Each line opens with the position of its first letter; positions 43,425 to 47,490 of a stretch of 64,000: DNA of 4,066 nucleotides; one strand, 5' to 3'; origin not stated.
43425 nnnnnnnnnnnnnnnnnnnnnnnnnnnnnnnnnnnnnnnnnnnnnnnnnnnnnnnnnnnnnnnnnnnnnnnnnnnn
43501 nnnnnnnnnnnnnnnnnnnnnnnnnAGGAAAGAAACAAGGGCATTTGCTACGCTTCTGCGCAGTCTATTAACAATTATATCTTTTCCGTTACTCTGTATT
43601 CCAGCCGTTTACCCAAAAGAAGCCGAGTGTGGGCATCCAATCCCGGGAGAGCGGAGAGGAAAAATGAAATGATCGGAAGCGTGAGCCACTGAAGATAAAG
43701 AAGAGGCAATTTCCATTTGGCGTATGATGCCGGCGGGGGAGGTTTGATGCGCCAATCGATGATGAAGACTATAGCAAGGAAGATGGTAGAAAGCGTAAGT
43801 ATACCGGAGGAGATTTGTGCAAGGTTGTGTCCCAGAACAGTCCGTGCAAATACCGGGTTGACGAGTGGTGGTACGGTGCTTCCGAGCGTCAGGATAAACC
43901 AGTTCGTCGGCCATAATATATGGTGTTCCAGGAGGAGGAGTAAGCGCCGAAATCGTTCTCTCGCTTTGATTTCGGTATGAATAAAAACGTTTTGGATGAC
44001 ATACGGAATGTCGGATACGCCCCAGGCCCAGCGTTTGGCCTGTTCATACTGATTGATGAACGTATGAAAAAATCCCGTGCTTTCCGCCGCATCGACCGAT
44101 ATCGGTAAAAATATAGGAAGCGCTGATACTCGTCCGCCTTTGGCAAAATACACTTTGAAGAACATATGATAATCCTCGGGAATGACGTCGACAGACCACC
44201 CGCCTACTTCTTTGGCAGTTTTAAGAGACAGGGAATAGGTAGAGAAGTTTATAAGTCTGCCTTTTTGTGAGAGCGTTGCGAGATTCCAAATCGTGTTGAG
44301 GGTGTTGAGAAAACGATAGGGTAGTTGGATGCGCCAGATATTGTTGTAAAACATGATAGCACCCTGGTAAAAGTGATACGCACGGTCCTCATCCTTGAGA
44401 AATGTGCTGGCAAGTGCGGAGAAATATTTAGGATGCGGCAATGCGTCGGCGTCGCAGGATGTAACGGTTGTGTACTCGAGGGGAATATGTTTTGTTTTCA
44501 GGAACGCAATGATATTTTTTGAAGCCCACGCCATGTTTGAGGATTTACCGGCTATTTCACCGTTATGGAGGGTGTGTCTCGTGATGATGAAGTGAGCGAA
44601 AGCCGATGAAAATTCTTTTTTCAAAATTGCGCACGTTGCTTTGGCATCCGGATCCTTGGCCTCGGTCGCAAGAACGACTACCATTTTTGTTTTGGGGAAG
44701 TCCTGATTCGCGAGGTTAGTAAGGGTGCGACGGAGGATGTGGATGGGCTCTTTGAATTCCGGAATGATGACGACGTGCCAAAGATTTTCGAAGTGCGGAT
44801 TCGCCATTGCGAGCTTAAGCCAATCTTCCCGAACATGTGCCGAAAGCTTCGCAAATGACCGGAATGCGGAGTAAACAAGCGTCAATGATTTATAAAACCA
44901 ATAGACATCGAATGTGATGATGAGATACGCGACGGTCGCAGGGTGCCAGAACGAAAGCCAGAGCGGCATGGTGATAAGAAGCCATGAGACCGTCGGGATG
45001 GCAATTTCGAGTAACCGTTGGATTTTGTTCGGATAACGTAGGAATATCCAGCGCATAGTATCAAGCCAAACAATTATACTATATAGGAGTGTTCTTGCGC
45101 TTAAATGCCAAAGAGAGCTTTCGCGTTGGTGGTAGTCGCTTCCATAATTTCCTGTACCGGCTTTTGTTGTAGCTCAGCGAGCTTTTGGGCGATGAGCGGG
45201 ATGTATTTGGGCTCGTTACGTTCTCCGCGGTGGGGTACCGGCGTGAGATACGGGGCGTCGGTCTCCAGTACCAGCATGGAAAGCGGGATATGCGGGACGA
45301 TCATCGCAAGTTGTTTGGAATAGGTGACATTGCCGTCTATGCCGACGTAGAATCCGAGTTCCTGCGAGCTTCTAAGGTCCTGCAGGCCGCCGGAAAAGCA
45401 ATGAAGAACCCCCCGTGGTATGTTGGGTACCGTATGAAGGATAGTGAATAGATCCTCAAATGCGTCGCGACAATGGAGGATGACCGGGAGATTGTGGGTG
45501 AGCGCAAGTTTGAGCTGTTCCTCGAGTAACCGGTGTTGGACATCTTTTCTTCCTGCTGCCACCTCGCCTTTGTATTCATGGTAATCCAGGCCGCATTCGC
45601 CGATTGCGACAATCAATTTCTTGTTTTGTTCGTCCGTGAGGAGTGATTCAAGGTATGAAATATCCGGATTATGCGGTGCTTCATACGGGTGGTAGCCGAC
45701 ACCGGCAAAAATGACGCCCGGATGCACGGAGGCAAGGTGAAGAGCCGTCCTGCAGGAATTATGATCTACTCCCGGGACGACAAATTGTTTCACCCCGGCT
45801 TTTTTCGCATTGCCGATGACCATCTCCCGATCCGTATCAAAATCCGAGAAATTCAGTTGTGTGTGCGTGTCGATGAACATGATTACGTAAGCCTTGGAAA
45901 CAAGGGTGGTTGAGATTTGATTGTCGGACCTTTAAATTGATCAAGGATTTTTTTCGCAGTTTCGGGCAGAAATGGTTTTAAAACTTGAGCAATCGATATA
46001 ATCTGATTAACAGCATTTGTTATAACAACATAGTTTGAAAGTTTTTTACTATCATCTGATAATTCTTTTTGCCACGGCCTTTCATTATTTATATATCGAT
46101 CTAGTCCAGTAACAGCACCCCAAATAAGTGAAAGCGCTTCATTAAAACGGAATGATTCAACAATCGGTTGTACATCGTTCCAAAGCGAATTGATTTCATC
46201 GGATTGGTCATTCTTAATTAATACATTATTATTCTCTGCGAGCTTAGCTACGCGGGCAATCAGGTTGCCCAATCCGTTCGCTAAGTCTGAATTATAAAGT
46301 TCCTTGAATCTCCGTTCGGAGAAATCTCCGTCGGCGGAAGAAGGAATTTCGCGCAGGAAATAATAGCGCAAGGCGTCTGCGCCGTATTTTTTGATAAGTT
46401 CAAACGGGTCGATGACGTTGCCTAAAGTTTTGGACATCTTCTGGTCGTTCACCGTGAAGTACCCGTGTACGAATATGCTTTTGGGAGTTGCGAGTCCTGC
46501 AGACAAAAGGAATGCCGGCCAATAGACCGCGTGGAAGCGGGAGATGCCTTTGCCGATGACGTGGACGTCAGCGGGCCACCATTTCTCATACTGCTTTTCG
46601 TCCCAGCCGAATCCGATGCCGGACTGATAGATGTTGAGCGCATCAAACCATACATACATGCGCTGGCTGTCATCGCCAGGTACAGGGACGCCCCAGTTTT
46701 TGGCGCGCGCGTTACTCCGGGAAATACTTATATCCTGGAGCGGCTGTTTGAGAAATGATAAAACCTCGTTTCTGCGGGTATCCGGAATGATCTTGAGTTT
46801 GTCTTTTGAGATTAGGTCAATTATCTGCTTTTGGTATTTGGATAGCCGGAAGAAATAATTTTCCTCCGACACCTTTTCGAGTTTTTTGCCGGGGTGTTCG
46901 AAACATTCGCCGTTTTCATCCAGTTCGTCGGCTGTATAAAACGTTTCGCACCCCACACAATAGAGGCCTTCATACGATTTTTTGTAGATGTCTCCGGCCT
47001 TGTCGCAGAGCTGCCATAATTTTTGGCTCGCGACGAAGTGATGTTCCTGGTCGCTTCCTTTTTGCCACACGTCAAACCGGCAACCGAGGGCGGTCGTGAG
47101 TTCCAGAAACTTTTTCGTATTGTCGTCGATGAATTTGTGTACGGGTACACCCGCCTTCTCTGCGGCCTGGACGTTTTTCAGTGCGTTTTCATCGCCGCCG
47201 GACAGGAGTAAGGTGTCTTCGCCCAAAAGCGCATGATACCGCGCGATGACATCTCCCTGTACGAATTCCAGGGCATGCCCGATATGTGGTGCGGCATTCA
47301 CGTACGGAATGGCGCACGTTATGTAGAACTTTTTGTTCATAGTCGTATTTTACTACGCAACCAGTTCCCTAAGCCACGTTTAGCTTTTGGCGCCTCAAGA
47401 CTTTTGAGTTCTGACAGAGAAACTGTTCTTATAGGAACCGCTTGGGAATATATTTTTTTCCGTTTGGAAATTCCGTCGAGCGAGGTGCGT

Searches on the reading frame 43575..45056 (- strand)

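Call 76: search_protein_families(library=pfam, proteins=[window:43575-45056:-], max_evalue=0.001)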
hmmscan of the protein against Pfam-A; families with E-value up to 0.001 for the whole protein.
window:43575-45056:- (493 aa): 3 families
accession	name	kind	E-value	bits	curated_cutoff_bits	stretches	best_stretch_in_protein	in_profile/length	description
PF13632.12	Glyco_trans_2_3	-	4.4e-12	46.7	27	1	199-420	3-183/198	Glycosyl transferase family group 2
PF13641.12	Glyco_tranf_2_3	-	4.1e-06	27.4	27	1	96-230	5-119/230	Glycosyltransferase like family 2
PF00535.33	Glycos_transf_2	-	0.00018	21.9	23.3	0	96-272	2-162/168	Glycosyl transferase family 2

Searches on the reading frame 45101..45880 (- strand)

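Call 6: search_protein_families(library=pfam, proteins=[window:45101-45880:-], max_evalue=0.01)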
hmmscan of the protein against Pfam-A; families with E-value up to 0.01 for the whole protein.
window:45101-45880:- (259 aa): 1 family
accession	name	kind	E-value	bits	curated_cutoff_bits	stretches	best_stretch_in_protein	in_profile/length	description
PF01026.27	TatD_DNase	-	4.9e-72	242.8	27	1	3-258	1-253/253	TatD related DNase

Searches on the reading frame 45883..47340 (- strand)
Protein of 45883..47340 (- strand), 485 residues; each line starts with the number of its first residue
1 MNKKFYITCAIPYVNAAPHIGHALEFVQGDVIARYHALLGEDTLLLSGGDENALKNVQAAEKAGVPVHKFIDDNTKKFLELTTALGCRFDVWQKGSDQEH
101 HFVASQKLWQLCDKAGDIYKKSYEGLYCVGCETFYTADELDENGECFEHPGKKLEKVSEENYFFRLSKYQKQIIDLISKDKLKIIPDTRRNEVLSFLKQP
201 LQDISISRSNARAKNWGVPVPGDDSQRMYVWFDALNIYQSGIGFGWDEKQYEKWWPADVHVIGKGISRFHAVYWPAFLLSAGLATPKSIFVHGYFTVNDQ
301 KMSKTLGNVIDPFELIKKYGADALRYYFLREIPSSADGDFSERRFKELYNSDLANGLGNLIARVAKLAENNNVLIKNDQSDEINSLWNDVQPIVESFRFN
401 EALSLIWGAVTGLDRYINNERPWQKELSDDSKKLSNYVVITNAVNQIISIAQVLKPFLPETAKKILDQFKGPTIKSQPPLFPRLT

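Call 6: search_protein_families(library=pfam, proteins=[window:45883-47340:-], max_evalue=0.01)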
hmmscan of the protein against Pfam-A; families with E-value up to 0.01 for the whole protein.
window:45883-47340:- (485 aa): 5 families
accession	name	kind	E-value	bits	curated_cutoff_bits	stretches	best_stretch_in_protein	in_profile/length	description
PF09334.17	tRNA-synt_1g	-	3.2e-94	316.3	20.1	1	5-364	1-390/391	tRNA synthetases class I (M)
PF00133.28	tRNA-synt_1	-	4.3e-28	98.6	22.7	3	228-331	299-404/414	tRNA synthetases class I (I, L, M and V)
PF01406.26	tRNA-synt_1e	-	4.5e-11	43.1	27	1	289-331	240-283/301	tRNA synthetases class I (C) catalytic domain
PF08264.19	Anticodon_1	-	0.00039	20.8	25.1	1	382-471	7-95/148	Anticodon-binding domain of tRNA ligase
PF19303.5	Anticodon_3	-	0.00052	20.4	23.5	1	401-470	39-102/152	Anticodon binding domain of methionyl tRNA ligase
